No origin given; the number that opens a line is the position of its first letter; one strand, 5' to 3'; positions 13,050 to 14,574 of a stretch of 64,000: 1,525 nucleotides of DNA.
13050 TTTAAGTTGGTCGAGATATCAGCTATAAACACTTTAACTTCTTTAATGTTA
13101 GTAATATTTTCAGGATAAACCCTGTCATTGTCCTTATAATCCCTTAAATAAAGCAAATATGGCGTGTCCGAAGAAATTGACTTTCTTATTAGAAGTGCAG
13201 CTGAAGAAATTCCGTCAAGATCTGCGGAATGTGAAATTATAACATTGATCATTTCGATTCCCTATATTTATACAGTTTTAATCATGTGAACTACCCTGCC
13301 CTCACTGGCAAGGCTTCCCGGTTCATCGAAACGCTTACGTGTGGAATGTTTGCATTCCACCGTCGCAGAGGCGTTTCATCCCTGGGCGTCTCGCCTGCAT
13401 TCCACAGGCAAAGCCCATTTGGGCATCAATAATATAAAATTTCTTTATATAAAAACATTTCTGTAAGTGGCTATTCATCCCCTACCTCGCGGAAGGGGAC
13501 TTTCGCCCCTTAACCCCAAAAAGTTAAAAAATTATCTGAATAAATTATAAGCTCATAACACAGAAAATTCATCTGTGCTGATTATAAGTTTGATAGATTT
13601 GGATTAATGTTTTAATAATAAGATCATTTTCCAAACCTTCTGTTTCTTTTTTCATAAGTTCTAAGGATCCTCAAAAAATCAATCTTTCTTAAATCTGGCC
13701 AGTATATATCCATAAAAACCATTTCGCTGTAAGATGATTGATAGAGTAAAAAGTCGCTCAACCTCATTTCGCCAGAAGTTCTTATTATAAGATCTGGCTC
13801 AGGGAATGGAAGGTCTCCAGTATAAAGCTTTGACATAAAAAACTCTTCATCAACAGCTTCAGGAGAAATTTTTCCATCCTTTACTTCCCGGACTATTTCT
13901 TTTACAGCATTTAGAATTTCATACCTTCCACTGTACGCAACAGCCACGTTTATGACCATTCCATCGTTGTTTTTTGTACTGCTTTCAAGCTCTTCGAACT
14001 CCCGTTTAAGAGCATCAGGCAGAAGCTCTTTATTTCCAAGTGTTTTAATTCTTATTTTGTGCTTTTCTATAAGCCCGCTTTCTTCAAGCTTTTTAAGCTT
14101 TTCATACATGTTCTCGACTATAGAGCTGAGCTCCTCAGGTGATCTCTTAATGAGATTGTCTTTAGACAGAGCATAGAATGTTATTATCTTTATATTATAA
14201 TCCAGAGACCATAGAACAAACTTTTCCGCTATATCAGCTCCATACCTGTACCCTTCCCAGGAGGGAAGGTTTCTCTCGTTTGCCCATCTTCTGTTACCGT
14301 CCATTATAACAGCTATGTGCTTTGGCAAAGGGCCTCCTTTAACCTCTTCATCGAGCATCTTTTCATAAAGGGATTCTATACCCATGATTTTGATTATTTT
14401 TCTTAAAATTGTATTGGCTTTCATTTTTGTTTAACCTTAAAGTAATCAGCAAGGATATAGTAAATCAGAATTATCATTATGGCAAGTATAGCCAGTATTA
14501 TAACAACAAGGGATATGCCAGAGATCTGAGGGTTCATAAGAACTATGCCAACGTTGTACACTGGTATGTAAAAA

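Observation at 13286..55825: Family of TnpB-less 'omegaRNA cassettes': mini IS605 elements with their own TATA-like element, each abutting a different guide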

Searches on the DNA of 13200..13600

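Call 7: search_rna_families(source=window, start=13200, end=13600, threshold=evalue, max_evalue=10, show_alignments=3)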
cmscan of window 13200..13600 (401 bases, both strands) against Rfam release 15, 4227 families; matches with E-value up to 10: 8.
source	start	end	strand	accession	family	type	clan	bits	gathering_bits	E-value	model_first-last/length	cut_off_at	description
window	13492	13597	-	RF00020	U5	Gene; snRNA; splicing;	-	16.7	40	7.8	1-117/117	no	U5 spliceosomal RNA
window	13493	13518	+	RF01785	blv_FSE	Cis-reg; frameshift_element;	-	14.9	34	3.8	1-27/27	no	ribosomal frameshift site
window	13543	13589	-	RF03652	mir-2329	Gene; miRNA;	-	14.9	90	5.3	1-66/66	no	mir-2329 microRNA precursor family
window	13423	13463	+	RF01414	Dicty_Class_I_RNA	Gene;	-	14.6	41.5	7.2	1-56/56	no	Class I RNA from Dictyostelium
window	13420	13488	-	RF01299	SNORD2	Gene; snRNA; snoRNA; CD-box;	CL00072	14.4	37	8.5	1-69/69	no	Small nucleolar RNA SNORD2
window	13253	13290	-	RF01196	snoZ30a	Gene; snRNA; snoRNA; CD-box;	-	12.9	80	5.6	1-92/92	no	Small nucleolar RNA Z30a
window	13477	13526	-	RF02937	Clostridiales-2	Gene; sRNA;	-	11.4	58.6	8.5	1-82/82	no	Clostridiales-2 RNA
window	13208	13435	+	RF01946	KCNQ1OT1_1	Gene; lncRNA;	-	6.7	70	1.2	241-464/464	no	KCNQ1 overlapping transcript 1 conserved region 1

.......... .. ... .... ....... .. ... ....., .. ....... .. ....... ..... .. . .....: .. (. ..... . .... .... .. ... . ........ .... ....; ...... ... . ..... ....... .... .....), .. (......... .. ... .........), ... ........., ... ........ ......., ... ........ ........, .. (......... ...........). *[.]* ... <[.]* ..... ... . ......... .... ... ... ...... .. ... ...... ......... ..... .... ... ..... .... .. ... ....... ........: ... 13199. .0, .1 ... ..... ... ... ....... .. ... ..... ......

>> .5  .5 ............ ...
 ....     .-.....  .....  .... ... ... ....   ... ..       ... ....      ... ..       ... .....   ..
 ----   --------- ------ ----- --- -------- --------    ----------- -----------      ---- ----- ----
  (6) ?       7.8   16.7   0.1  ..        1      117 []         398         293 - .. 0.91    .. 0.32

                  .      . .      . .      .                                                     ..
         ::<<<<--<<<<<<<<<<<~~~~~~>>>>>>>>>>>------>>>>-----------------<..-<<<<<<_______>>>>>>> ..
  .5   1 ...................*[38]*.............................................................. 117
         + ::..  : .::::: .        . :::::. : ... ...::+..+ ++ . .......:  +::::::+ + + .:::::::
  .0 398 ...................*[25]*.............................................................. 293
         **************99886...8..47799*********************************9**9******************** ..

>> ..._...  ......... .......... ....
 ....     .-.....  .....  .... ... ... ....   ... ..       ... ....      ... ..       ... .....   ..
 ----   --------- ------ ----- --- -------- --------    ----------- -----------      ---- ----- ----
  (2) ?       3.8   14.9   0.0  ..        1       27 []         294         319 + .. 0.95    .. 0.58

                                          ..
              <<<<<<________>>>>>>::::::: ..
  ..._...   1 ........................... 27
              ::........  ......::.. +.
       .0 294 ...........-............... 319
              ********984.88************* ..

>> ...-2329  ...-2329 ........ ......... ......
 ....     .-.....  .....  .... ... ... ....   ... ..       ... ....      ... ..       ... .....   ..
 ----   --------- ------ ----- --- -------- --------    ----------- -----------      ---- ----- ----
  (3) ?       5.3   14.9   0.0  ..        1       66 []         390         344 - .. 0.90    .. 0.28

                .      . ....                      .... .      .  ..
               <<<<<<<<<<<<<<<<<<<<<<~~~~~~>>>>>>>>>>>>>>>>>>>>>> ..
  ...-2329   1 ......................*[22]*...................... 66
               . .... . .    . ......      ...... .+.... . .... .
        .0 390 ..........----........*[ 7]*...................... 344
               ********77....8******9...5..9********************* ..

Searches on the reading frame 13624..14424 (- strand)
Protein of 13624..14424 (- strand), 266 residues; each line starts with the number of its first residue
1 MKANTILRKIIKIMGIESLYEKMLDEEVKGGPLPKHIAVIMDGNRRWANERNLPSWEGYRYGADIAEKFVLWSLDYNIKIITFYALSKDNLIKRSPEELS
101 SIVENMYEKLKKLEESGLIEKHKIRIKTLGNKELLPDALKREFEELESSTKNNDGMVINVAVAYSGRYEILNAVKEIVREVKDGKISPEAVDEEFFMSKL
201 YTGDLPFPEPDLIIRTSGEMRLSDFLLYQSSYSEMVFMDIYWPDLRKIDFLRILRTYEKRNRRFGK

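Call 16: search_protein_families(library=pfam, proteins=[window:13624-14424:-])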
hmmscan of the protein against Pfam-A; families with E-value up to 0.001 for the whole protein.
window:13624-14424:- (266 aa): 1 family
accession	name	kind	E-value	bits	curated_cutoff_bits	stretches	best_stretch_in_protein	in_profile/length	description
PF01255.24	Prenyltransf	-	4.6e-71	239.3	27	1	40-265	1-219/219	Putative undecaprenyl diphosphate synthase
